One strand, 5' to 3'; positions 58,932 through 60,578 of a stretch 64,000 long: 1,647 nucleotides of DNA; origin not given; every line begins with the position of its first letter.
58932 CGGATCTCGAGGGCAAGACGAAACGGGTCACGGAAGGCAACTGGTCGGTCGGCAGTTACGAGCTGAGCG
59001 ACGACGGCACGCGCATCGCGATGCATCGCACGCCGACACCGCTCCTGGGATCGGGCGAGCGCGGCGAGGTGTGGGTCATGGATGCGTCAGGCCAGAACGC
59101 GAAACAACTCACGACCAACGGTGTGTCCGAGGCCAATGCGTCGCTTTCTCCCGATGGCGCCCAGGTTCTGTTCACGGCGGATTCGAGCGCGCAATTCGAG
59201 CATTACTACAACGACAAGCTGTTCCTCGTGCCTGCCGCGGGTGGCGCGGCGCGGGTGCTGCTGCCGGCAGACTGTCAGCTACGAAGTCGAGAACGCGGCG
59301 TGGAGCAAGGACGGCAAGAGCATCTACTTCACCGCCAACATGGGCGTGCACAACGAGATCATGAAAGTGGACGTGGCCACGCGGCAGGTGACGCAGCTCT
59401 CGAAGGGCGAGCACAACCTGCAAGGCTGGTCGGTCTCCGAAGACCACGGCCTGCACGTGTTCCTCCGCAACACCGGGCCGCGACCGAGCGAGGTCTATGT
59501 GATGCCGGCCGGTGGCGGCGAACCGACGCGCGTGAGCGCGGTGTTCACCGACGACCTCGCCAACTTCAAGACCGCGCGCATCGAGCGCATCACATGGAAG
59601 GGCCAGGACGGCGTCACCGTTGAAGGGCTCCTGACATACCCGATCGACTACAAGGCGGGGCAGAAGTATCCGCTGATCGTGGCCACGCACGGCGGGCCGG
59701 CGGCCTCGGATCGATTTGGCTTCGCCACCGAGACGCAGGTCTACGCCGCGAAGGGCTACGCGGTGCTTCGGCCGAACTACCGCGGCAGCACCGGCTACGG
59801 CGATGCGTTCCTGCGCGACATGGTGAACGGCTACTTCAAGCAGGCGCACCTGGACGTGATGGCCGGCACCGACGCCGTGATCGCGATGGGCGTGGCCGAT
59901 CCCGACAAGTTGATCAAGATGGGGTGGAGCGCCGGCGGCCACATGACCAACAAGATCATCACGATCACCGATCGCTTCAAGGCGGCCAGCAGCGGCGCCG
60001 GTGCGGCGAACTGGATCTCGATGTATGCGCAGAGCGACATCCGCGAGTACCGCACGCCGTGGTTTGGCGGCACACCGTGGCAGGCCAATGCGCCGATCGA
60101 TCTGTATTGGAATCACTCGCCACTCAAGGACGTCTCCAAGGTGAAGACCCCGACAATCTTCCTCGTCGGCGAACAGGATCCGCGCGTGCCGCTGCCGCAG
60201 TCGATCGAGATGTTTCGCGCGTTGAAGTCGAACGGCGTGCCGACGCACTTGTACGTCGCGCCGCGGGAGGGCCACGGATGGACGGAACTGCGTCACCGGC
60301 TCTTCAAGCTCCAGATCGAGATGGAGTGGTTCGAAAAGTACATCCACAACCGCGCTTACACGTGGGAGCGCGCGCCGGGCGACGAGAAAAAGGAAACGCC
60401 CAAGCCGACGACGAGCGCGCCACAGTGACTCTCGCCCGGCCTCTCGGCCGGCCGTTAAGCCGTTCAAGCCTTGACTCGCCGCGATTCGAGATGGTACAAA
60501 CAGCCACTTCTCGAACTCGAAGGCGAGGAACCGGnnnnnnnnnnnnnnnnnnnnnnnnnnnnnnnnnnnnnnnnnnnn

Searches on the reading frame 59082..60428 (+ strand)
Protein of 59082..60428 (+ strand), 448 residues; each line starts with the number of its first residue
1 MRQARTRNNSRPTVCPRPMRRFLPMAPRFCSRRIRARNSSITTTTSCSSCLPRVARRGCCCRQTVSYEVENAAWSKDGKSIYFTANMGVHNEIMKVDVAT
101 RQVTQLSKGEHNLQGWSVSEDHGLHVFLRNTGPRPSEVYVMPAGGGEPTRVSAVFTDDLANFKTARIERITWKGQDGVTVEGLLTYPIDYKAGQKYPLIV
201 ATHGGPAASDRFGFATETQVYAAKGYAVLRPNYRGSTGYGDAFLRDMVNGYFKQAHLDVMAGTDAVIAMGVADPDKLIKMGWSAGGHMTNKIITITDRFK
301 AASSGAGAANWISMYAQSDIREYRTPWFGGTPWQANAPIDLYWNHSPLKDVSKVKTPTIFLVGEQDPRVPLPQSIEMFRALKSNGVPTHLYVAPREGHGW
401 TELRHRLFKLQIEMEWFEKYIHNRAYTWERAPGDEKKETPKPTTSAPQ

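Call 17: search_protein_families(library=ncbifam, proteins=[window:59082-60428:+], max_evalue=0.00001)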
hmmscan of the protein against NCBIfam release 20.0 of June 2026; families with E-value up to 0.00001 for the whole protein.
window:59082-60428:+ (448 aa): 5 families
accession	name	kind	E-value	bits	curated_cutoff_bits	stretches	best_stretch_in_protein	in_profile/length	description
NF053518.1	DipepPtdsDpp5Prph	equivalog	8.2e-49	166.7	900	1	64-421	295-654/655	dipeptidyl-peptidase Dpp5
NF033523.0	lasso_peptidase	equivalog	5.3e-30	104.8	400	1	157-419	367-635/638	Atxe2 family lasso peptide isopeptidase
NF050058.1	e_dPHAscl_type1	hypoth_equivalog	6.9e-07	29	150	1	187-313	15-143/276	extracellular catalytic domain type 1 short-chain-length polyhydroxyalkanoate depolymerase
NF042968.1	AcxylEst_AxeA1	equivalog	1.7e-06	26.6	700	1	273-401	118-245/459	acetylxylan esterase AxeA1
NF050057.1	e_dPHAmcl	equivalog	2e-06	27.3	270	0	355-404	191-240/252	extracellular medium-chain-length polyhydroxyalkanoate depolymerase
